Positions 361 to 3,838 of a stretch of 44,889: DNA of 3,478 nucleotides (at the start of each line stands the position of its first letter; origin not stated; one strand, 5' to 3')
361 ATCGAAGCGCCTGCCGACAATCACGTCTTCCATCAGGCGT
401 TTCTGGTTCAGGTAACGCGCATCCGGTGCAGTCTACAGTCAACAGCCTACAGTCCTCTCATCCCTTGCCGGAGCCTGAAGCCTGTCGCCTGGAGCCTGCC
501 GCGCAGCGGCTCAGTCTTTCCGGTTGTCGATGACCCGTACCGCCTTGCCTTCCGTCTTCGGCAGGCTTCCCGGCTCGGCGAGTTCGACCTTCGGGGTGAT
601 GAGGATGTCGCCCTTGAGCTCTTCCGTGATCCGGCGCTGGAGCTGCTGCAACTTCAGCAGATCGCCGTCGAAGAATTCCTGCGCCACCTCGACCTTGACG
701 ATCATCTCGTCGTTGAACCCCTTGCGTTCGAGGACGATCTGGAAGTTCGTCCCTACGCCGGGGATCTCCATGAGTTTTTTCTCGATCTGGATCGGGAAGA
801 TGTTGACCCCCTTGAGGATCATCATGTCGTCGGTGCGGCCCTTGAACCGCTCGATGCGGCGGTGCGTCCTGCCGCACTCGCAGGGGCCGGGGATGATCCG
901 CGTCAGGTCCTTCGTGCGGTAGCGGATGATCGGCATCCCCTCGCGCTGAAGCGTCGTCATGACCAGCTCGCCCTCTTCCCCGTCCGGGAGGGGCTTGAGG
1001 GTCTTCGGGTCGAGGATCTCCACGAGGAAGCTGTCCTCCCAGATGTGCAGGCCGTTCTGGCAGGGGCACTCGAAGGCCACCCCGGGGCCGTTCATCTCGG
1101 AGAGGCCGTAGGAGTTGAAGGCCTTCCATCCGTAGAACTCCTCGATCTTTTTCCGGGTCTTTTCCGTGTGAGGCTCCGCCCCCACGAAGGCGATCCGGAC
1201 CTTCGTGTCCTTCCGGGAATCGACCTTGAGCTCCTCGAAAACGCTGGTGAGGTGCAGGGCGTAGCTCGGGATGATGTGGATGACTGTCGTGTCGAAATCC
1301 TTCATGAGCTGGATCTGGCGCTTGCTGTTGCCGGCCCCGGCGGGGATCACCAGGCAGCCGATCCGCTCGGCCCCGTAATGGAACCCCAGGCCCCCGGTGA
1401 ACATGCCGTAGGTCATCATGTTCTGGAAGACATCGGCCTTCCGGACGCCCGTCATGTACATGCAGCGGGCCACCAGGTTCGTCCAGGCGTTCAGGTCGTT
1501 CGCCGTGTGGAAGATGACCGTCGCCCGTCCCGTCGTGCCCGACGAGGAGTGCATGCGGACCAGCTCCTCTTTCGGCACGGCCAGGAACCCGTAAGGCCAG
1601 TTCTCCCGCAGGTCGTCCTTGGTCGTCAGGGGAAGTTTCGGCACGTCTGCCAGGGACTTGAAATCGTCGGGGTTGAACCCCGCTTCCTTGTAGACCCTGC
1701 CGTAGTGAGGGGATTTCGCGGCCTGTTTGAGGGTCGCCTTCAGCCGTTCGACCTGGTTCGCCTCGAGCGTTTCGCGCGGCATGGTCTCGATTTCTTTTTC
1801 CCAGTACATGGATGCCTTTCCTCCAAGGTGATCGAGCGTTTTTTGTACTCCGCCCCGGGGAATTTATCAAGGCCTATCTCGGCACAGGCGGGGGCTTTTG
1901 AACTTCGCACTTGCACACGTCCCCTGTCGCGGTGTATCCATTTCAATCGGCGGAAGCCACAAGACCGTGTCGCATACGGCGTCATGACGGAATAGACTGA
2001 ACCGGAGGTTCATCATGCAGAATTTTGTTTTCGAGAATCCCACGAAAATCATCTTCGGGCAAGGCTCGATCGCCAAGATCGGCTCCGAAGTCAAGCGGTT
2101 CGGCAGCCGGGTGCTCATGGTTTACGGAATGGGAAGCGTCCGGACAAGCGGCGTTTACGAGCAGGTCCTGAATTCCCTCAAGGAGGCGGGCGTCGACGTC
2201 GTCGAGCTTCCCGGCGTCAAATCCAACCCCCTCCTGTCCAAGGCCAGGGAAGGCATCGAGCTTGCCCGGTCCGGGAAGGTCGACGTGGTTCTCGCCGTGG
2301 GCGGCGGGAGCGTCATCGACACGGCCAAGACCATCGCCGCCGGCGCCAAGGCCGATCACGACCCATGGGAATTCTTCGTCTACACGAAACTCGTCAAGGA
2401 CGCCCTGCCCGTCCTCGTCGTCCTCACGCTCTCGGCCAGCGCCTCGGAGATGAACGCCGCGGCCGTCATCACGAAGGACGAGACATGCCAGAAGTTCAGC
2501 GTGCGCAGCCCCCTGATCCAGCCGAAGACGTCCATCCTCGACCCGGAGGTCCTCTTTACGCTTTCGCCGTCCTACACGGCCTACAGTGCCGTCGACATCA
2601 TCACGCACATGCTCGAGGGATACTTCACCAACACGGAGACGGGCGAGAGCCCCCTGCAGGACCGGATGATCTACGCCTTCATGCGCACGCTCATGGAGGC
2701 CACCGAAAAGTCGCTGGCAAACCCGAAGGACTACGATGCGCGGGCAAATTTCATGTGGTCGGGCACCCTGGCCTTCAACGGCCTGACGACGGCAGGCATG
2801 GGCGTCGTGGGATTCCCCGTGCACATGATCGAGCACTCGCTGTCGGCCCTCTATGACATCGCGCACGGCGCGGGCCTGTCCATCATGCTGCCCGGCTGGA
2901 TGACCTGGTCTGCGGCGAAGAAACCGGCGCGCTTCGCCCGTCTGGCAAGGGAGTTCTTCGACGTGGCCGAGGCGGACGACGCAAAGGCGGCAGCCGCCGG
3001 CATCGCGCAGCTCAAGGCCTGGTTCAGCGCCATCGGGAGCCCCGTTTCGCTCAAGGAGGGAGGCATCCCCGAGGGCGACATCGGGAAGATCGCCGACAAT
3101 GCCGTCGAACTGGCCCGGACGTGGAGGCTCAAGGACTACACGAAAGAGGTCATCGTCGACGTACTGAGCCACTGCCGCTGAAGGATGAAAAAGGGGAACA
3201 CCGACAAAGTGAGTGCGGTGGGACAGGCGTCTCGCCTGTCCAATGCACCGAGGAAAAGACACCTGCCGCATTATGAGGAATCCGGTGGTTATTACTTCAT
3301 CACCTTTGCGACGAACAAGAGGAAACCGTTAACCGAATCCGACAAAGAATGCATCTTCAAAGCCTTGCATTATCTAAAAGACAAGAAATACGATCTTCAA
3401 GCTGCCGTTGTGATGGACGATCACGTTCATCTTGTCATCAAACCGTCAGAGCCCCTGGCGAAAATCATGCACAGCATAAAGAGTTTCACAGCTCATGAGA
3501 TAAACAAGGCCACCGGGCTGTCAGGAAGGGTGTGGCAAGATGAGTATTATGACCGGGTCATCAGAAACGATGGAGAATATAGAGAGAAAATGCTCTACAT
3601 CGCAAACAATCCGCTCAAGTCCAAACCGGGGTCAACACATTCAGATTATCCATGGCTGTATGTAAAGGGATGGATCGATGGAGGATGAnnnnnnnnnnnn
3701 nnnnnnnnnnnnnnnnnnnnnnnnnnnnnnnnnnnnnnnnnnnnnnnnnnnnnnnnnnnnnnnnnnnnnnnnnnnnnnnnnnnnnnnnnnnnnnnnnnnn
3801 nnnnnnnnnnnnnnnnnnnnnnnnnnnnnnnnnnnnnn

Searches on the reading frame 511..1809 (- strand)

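Call 75: search_protein_families(library=pfam, proteins=[window:511-1809:-], max_evalue=0.001)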
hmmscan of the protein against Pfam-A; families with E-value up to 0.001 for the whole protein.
window:511-1809:- (432 aa): 2 families
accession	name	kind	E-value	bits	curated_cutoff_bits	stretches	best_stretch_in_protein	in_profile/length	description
PF14535.12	AMP-binding_C_2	-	2.9e-30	104.8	25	1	334-430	1-96/96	AMP-binding enzyme C-terminal domain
PF00501.34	AMP-binding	-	4.6e-16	59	29.9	1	78-284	159-374/384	AMP-binding enzyme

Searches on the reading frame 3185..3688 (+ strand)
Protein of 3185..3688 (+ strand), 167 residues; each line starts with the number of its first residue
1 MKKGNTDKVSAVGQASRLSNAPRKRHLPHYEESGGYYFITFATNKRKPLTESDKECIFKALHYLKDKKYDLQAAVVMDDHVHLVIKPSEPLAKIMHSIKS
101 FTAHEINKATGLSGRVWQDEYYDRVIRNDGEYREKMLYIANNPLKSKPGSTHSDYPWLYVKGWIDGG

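Call 75: search_protein_families(library=pfam, proteins=[window:3185-3688:+], max_evalue=0.001)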
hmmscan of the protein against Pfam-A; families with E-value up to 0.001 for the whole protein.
window:3185-3688:+ (167 aa): 1 family
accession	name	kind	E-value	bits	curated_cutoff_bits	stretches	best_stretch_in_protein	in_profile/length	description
PF01797.21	Y1_Tnp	-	2.2e-11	44.4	23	1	36-141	6-120/121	Transposase IS200 like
